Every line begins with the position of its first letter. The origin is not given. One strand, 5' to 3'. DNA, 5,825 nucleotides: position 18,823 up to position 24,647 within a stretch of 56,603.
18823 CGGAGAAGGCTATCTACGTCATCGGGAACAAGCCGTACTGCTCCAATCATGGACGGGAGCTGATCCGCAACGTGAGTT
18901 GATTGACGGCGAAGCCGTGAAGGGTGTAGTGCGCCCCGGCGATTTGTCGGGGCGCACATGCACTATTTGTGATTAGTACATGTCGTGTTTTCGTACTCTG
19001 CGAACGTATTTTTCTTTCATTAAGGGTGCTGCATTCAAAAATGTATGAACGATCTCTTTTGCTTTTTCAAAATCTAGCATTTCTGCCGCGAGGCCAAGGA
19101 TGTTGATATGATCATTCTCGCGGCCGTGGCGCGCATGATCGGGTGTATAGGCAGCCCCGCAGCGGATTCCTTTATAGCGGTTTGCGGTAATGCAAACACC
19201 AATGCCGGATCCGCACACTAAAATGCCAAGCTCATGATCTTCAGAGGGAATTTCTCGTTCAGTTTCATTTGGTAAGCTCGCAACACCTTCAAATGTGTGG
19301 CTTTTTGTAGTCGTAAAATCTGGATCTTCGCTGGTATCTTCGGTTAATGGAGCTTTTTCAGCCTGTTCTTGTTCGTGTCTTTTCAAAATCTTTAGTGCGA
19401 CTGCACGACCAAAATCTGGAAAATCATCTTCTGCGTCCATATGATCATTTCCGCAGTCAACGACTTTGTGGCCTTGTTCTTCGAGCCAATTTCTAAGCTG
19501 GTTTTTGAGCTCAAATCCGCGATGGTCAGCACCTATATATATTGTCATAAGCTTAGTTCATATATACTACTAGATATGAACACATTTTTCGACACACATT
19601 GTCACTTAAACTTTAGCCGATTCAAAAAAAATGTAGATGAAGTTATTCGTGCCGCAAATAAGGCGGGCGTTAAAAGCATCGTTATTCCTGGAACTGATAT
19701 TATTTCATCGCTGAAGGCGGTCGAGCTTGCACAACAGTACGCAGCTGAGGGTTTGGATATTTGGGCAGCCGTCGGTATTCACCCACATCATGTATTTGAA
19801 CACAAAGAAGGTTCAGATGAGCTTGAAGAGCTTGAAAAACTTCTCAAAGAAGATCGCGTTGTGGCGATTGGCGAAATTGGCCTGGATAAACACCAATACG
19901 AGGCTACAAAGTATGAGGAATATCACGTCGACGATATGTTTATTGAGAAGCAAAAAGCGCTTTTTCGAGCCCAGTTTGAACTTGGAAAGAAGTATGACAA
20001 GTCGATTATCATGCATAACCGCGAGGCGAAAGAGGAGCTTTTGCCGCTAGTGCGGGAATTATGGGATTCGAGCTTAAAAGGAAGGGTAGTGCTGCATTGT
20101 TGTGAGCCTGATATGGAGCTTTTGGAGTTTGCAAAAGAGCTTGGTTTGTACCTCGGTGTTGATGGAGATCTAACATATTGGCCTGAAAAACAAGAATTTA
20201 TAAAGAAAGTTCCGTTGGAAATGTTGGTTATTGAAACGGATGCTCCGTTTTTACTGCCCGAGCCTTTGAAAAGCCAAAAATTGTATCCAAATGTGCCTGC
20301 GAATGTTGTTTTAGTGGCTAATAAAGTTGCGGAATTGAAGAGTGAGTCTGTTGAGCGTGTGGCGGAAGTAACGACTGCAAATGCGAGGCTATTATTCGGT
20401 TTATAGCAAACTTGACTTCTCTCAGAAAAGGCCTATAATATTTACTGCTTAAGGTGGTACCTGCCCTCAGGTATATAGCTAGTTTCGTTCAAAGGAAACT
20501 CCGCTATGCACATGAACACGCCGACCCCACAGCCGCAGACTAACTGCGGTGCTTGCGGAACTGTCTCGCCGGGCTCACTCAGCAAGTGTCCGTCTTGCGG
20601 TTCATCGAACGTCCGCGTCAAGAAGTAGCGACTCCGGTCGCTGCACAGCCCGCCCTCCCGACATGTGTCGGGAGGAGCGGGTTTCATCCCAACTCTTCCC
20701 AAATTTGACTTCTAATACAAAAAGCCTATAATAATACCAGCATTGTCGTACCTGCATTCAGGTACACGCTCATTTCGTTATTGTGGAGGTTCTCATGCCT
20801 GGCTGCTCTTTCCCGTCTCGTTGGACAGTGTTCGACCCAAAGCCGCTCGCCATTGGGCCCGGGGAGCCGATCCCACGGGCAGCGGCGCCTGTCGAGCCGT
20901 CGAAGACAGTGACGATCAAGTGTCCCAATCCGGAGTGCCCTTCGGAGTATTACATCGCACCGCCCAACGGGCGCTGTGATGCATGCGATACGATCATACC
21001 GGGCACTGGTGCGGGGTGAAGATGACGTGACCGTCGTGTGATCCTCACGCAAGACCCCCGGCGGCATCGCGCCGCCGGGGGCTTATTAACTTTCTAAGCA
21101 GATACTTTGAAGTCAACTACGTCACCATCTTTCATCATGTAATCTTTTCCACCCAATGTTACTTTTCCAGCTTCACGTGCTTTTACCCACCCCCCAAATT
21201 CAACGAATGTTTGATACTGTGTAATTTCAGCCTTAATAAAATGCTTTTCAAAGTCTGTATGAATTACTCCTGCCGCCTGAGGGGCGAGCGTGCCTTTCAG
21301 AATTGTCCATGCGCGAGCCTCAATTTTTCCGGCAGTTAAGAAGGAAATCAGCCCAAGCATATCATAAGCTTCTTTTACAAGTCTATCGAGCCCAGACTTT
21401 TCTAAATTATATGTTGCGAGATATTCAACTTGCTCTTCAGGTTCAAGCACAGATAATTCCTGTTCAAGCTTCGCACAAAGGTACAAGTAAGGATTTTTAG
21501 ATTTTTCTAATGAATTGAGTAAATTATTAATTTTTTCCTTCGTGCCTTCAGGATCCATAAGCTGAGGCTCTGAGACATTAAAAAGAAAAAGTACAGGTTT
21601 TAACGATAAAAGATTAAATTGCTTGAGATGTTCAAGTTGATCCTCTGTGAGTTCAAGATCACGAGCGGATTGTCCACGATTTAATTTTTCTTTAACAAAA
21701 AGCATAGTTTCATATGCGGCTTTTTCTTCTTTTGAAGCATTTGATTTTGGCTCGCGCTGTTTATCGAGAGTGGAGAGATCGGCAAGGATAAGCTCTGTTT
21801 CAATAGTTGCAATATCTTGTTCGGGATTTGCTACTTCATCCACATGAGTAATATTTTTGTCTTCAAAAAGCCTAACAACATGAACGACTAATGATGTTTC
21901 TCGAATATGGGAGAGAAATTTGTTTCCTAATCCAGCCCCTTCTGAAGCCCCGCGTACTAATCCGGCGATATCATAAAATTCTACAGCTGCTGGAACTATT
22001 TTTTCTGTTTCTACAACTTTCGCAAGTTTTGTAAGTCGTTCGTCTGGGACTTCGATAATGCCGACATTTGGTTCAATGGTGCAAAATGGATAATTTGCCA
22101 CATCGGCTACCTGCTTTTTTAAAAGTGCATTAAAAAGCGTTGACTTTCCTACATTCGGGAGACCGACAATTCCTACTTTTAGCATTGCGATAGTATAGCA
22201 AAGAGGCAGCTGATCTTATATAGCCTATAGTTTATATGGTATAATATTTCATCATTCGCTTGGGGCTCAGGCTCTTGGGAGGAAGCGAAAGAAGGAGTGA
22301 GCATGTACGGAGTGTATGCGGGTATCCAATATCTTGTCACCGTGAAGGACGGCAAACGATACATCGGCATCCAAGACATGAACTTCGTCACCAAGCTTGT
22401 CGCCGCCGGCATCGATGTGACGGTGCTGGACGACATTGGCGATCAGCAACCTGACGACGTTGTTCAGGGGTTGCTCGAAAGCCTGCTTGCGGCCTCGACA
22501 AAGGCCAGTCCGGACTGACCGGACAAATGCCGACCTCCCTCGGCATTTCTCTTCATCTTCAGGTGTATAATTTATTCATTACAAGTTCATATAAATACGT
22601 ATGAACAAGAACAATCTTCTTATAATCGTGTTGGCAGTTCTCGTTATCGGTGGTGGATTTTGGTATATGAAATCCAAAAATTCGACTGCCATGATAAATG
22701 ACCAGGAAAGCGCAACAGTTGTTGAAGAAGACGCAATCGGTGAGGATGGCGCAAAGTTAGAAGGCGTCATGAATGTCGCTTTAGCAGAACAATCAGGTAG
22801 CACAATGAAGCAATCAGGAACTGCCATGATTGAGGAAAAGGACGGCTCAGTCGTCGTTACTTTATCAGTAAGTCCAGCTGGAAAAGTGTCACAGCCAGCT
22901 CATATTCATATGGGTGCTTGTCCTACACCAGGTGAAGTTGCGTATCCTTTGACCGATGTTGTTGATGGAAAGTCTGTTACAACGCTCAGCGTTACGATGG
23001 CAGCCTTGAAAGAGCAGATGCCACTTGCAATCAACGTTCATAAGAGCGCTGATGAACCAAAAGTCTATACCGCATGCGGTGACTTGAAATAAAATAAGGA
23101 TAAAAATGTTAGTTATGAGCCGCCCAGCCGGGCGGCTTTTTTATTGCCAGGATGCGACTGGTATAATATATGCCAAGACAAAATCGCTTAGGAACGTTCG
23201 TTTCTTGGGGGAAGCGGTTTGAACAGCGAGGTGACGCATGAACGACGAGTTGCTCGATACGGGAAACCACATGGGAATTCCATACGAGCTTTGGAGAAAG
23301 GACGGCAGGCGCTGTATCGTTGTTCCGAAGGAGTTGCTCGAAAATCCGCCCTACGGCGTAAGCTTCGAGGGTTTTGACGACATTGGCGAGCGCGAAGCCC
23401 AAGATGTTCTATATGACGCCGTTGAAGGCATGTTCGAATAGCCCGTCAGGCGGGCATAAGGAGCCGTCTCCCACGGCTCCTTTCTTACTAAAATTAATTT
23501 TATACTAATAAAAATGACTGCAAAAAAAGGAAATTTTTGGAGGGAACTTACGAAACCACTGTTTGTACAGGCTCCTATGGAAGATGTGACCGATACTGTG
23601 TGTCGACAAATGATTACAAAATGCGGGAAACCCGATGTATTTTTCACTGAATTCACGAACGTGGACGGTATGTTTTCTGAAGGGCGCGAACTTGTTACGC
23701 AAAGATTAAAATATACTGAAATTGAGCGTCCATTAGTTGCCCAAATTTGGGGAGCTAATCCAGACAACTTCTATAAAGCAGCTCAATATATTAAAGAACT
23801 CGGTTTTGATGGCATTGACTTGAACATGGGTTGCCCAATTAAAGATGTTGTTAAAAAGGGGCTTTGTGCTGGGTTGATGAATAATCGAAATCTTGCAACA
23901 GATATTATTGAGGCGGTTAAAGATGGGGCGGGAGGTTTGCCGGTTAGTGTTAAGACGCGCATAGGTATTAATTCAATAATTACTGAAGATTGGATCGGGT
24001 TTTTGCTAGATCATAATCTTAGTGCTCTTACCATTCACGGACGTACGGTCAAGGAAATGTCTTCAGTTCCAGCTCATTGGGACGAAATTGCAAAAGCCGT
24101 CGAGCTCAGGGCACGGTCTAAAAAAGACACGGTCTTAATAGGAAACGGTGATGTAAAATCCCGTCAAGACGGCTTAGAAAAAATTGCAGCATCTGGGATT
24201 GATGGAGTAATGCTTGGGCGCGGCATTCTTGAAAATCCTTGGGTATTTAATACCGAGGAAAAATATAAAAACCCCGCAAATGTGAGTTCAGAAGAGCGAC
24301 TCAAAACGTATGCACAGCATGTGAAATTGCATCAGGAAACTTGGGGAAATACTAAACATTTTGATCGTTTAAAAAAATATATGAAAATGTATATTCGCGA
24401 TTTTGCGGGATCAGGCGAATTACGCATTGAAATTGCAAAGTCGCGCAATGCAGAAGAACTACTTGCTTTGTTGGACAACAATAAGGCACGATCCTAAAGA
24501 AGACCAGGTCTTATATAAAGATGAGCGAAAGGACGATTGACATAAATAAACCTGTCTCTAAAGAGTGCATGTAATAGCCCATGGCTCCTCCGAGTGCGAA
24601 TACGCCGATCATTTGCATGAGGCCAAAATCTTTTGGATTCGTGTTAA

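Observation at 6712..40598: Eight GC-rich single-gene mini-cassettes (ten ORFs) inserted in intergenic gaps of an AT-rich genome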

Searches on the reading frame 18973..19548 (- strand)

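Call 35: search_protein_families(library=pfam, proteins=[window:18973-19548:-], max_evalue=0.01)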
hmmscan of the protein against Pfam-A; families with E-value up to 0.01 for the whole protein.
window:18973-19548:- (191 aa): 1 family
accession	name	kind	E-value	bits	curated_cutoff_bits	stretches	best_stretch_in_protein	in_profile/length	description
PF02502.23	LacAB_rpiB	-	6.4e-38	130.3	24.7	2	97-187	48-137/138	Ribose/Galactose Isomerase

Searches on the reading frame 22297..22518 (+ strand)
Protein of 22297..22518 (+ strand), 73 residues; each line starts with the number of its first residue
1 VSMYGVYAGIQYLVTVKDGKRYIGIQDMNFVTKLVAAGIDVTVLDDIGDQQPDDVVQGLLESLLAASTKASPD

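Call 10: search_protein_families(library=pfam, proteins=[window:22297-22518:+], max_evalue=0.1)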
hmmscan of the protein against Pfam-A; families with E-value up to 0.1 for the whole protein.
window:22297-22518:+ (73 aa): 0 families

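Call 90: find_homologous_proteins(query=A9, max_evalue=1)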
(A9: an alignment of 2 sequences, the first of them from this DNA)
Query A9 (2 sequences) (71 aa, profile of the alignment): 2 proteins with E <= 1 among 8 candidates.
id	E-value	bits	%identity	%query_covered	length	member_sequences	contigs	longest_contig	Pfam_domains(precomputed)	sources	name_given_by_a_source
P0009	1.8e-35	139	100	100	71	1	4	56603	-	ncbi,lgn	-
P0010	7.3e-34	133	31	80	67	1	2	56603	-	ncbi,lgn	-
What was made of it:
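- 22205..22562 (+): Unit 5. It has a TGgTATAAT -10 element (22240-22245), a leader of about 50 nt with a hairpin, an AAGGAG SD, a 71-aa ORF (22303-22518) and a terminator at 22525-22548. The whole segment is absent from the close relative. A profile search found no other homologue (call 90).
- The unit 5/6 family has no homologue at all in 5.8 billion clusters (call 90).
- Tried and rejected: It returned only the two query proteins (call 90).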

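Call 91: search_protein_families(library=phrogs, proteins=[window:22303-22515:+], max_evalue=0.05)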
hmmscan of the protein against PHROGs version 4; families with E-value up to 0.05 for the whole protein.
seq(71 aa): 0 families

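Call 92: search_protein_families(library=ncbifam, proteins=[window:22303-22515:+], max_evalue=0.05)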
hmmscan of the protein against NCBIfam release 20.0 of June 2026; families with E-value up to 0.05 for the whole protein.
seq(71 aa): 0 families

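Call 93: search_protein_families(library=padloc, proteins=[window:22303-22515:+], max_evalue=0.05)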
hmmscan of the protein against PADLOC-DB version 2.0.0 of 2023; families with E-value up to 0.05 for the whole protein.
seq(71 aa): 0 families

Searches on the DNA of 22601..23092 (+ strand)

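Call 102: search_rna_families(sources=[L097, L099, L124, L005, L003, L101, L106, L163], threshold=gathering)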
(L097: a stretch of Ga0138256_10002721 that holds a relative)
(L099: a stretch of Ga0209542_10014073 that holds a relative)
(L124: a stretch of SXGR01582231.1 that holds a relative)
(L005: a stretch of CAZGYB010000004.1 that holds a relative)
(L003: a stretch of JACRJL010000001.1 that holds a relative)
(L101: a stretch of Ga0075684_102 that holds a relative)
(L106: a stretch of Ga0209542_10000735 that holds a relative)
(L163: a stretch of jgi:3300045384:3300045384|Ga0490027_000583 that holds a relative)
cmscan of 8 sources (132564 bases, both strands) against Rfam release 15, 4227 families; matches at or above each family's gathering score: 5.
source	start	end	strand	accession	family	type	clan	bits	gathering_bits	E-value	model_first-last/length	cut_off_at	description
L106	785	857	-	RF00005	tRNA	Gene; tRNA;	CL00001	67.6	29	3e-12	1-71/71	no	tRNA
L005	6774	6905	-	RF03000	LOOT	Gene; sRNA;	-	64.4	46.4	1.7e-09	1-121/121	no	LOOT RNA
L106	693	763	-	RF00005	tRNA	Gene; tRNA;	CL00001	63.6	29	3.7e-11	1-71/71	no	tRNA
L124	15565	15636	+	RF00005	tRNA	Gene; tRNA;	CL00001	62.9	29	5.7e-11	1-71/71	no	tRNA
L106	5879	5962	+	RF00005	tRNA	Gene; tRNA;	CL00001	57.6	29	1.7e-09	1-71/71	no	tRNA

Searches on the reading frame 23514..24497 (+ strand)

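Call 35: search_protein_families(library=pfam, proteins=[window:23514-24497:+], max_evalue=0.01)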
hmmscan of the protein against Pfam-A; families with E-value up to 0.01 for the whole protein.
window:23514-24497:+ (327 aa): 2 families
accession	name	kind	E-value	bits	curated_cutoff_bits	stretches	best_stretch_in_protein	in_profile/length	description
PF01207.24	Dus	-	1.8e-59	201.8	20.4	1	19-321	2-303/311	Dihydrouridine synthase (Dus)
PF01180.27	DHO_dh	-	3.1e-05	23.7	27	0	52-182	70-199/291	Dihydroorotate dehydrogenase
